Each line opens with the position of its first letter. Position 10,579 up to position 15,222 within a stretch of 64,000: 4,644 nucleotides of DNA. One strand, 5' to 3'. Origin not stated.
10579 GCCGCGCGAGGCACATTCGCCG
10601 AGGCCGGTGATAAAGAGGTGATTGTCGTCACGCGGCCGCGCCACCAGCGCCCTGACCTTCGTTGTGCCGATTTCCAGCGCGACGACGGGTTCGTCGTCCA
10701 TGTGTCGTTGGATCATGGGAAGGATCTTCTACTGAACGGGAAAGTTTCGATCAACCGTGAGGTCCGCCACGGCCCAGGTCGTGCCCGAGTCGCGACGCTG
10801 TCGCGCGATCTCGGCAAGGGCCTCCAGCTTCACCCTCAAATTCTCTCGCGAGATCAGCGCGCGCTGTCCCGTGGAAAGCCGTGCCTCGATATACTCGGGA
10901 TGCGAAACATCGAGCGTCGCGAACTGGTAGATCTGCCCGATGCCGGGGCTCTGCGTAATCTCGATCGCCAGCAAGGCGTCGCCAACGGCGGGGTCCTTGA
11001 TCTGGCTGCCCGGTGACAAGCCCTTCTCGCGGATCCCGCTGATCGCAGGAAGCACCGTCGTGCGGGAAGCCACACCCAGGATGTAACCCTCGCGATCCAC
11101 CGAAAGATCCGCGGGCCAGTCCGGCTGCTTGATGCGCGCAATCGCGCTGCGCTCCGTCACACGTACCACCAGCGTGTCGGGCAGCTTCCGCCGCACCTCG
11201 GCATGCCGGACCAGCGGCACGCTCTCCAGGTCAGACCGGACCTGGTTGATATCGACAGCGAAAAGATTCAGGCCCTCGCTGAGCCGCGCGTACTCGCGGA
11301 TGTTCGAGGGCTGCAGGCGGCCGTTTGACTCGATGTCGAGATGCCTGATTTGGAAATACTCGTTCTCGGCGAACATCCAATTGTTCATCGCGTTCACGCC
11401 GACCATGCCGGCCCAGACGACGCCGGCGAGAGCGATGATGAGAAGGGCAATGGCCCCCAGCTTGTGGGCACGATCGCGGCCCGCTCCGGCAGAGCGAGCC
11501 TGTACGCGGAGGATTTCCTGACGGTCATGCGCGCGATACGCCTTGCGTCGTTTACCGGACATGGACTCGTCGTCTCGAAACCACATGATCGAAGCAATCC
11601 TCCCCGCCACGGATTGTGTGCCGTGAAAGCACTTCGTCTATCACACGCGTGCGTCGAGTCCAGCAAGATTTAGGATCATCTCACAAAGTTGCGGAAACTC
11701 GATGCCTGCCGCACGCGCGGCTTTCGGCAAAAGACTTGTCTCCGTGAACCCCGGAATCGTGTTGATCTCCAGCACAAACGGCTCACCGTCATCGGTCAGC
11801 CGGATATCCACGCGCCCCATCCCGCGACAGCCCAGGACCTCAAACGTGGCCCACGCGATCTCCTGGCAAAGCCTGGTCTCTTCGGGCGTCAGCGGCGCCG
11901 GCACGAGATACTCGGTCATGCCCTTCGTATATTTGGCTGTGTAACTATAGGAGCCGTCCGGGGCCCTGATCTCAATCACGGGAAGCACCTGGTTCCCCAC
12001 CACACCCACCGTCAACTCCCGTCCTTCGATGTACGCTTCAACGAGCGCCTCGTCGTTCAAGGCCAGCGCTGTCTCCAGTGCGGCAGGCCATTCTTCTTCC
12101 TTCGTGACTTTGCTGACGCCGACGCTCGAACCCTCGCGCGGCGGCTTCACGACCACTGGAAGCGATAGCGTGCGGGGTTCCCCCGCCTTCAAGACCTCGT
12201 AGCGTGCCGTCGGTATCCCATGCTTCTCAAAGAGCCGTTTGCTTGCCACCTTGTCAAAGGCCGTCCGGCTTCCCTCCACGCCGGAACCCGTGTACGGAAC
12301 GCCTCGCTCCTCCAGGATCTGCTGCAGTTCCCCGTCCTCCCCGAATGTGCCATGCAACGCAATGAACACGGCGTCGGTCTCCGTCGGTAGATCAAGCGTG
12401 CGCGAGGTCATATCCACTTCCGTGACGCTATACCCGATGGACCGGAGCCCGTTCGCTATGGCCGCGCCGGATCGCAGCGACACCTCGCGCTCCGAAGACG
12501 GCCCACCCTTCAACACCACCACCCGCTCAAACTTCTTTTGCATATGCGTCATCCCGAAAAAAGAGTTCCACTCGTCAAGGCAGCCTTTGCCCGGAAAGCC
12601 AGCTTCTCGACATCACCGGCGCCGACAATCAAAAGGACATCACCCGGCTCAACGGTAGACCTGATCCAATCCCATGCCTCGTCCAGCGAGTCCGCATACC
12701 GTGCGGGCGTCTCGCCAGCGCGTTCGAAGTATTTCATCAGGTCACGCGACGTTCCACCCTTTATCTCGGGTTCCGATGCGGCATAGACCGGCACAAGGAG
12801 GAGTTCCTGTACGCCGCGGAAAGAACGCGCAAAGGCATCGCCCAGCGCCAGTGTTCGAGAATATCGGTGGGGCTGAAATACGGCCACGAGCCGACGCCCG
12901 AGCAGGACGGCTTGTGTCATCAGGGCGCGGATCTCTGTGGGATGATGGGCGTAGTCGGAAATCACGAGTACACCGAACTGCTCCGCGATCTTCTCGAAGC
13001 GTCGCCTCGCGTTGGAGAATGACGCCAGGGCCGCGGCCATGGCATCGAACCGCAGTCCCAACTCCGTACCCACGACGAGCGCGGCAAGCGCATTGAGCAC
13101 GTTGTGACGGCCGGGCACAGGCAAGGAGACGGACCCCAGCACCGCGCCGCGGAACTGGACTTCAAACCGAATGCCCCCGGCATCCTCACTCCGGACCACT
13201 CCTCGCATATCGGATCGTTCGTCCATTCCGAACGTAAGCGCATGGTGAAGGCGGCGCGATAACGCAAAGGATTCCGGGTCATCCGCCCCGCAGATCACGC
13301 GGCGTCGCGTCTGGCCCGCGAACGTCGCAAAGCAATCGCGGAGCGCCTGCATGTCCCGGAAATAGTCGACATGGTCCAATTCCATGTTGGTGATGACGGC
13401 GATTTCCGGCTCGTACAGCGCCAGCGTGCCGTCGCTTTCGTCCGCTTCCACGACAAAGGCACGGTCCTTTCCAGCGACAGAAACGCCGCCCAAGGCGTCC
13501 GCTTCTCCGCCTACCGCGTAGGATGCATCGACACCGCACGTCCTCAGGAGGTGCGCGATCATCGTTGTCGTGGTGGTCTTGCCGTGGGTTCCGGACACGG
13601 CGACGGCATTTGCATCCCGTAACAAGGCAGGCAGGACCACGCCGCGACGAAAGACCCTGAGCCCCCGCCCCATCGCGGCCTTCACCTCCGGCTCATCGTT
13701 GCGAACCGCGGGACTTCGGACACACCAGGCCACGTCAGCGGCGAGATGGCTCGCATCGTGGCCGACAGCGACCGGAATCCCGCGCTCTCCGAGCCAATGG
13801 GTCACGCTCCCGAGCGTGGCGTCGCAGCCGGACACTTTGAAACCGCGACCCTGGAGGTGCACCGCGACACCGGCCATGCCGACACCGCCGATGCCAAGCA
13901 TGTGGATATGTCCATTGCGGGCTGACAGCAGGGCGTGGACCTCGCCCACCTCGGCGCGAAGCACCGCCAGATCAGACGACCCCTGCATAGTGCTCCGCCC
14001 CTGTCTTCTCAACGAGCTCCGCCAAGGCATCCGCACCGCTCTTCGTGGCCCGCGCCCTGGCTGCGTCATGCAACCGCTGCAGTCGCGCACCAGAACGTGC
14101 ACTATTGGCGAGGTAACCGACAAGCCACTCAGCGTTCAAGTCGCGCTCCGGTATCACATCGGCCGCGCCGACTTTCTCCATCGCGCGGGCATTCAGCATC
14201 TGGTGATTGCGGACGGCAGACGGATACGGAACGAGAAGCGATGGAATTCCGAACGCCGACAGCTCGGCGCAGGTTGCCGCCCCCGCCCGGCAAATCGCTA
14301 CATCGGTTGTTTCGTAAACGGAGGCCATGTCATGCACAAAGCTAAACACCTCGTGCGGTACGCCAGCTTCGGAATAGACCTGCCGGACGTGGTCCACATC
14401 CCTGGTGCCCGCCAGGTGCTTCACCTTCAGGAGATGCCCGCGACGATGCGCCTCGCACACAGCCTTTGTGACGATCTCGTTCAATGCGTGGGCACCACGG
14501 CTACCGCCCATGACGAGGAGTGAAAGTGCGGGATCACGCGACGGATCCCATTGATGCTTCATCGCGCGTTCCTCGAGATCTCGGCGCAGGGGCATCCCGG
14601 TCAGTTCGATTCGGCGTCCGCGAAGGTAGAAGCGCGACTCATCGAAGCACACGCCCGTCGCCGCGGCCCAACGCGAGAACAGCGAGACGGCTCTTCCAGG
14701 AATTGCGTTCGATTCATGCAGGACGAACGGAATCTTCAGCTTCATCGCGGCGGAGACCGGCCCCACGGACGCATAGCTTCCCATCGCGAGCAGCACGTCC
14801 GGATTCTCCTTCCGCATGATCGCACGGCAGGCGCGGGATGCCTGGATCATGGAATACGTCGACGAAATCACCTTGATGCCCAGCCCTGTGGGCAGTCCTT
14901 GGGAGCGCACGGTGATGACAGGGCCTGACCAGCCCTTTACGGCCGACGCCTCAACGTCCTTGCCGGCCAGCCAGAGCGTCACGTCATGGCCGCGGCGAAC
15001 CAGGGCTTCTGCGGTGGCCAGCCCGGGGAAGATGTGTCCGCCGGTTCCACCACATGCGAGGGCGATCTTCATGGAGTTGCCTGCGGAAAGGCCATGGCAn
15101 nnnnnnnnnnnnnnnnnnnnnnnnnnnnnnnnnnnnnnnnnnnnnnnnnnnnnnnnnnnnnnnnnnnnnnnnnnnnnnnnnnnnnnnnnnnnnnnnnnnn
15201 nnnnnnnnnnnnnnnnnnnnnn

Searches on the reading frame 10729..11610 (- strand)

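Call 35: search_protein_families(library=pfam, proteins=[window:10729-11610:-], max_evalue=0.00001)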
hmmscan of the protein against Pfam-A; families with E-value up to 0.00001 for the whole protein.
window:10729-11610:- (293 aa): 1 family
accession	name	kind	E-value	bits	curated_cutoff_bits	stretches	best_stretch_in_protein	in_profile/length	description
PF08478.15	POTRA_1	-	1.8e-17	63.8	23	1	86-154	1-69/69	POTRA domain, FtsQ-type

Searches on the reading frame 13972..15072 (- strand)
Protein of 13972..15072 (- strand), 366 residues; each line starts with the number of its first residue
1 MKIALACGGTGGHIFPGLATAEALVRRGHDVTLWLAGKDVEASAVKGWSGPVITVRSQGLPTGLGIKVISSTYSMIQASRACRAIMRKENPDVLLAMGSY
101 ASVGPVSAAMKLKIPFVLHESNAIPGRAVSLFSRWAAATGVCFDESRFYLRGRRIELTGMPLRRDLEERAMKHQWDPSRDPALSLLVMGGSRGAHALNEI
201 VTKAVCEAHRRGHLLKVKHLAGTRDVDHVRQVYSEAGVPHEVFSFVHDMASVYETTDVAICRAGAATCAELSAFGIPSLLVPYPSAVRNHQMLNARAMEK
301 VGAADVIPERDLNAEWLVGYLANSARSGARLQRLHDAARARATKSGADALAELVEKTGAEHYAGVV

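Call 36: search_protein_families(library=pfam, proteins=[window:13972-15072:-], max_evalue=0.00001)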
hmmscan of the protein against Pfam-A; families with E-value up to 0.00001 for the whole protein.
window:13972-15072:- (366 aa): 4 families
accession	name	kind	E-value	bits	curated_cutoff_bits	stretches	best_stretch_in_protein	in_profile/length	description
PF04101.22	Glyco_tran_28_C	-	1.3e-37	129.8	22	1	185-347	2-163/166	Glycosyltransferase family 28 C-terminal domain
PF03033.26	Glyco_transf_28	-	3e-27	95.8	26.2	1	3-139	1-137/139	Glycosyltransferase family 28 N-terminal domain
PF13579.12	Glyco_trans_4_4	-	5.5e-09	37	29.7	1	20-137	10-117/158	Glycosyl transferase 4-like domain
PF13439.12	Glyco_transf_4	-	1.5e-06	28.7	28.5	1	20-120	11-103/170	Glycosyltransferase Family 4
